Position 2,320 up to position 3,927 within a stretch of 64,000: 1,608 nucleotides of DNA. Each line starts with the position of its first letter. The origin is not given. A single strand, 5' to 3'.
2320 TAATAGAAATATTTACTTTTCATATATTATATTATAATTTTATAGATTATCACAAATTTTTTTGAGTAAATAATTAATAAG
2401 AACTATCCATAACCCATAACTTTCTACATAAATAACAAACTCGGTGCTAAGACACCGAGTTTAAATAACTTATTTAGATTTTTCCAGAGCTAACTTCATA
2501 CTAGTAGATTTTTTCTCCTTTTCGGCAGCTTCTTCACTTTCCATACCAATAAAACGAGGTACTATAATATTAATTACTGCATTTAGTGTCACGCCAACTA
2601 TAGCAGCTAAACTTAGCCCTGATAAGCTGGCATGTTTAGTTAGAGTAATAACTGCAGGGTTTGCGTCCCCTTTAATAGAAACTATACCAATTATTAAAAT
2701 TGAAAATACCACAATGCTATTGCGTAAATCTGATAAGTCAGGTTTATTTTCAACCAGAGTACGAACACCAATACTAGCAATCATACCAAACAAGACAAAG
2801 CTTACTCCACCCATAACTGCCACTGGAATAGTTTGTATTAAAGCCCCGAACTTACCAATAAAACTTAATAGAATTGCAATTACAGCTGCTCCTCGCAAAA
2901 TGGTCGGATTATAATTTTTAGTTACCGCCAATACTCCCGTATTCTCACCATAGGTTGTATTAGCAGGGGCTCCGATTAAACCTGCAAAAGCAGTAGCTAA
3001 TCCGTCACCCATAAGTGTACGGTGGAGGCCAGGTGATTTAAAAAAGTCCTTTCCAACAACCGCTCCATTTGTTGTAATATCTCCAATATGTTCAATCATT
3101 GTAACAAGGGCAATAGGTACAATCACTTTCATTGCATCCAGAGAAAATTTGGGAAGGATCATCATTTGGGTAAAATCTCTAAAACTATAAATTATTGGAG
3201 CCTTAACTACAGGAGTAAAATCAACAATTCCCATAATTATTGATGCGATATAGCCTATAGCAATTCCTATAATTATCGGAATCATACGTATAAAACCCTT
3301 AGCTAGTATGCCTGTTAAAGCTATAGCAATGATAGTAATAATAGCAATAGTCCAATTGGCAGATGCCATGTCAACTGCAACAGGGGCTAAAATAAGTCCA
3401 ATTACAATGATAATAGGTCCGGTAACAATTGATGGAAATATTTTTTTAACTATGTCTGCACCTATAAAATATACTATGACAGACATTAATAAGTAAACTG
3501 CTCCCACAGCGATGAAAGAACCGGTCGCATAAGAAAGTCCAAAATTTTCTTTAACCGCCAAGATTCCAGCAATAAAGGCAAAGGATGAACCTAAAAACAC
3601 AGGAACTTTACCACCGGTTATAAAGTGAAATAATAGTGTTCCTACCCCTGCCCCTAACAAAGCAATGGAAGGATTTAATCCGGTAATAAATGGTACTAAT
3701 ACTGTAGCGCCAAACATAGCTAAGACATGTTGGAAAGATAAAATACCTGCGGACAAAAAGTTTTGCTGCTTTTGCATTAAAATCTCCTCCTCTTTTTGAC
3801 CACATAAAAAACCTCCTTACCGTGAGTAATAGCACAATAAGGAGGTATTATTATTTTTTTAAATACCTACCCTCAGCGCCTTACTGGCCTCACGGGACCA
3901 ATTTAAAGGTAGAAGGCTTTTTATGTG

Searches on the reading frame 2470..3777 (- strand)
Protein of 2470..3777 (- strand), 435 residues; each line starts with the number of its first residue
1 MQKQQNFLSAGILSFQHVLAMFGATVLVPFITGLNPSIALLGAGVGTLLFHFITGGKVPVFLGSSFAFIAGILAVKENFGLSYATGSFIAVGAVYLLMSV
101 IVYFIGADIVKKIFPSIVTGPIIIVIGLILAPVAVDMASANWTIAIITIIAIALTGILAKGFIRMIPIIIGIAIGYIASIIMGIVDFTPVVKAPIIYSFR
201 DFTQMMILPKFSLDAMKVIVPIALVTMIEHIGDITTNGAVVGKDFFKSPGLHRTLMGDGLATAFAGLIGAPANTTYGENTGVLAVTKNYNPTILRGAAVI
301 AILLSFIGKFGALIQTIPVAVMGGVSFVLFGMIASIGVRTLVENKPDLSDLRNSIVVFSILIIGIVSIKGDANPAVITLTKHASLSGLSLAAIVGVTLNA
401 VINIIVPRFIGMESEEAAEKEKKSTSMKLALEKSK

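Call 13: find_encoding_contigs(protein=window:2470-3777:-, flank=10000, max_places=2)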
Protein window:2470-3777:- (435 aa): 24 contigs read that carry it; 2 places shown.
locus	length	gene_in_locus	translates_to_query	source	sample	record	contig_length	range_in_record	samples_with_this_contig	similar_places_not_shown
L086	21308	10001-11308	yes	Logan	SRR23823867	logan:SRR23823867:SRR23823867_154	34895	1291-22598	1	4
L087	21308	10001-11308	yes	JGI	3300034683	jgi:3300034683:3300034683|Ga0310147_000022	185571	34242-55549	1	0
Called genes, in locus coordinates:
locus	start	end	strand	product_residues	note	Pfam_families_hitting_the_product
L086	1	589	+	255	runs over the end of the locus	PF13183:Fer4_8 (faint), PF13534:Fer4_17 (faint), PF12837:Fer4_6 (faint), PF13237:Fer4_10 (weak), PF13247:Fer4_11, PF12838:Fer4_7 (weak), PF13187:Fer4_9 (weak), PF00037:Fer4 (weak)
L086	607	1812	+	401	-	PF03916:NrfD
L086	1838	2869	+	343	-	PF02665:Nitrate_red_gam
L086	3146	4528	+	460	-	PF02386:TrkH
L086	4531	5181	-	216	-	PF07853:DUF1648, PF13630:SdpI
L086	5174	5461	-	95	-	PF12840:HTH_20, PF01022:HTH_5, PF08279:HTH_11 (weak), PF12802:MarR_2 (weak), PF21476:PF0610-like_N (weak)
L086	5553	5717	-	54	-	-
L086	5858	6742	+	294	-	PF00497:SBP_bac_3, PF10613:Lig_chan-Glu_bd (weak)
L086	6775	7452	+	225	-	PF00528:BPD_transp_1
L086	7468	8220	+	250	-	PF02463:SMC_N, PF09818:ABC_ATPase (faint), PF00005:ABC_tran, PF13304:AAA_21 (weak)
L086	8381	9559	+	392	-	PF00015:MCPsignal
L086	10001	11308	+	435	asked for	PF00860:Xan_ur_permease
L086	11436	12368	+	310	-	PF00288:GHMP_kinases_N, PF08544:GHMP_kinases_C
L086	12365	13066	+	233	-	PF00392:GntR, PF07729:FCD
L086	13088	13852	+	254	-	PF01128:IspD, PF12804:NTP_transf_3, PF02348:CTP_transf_3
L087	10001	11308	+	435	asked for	PF00860:Xan_ur_permease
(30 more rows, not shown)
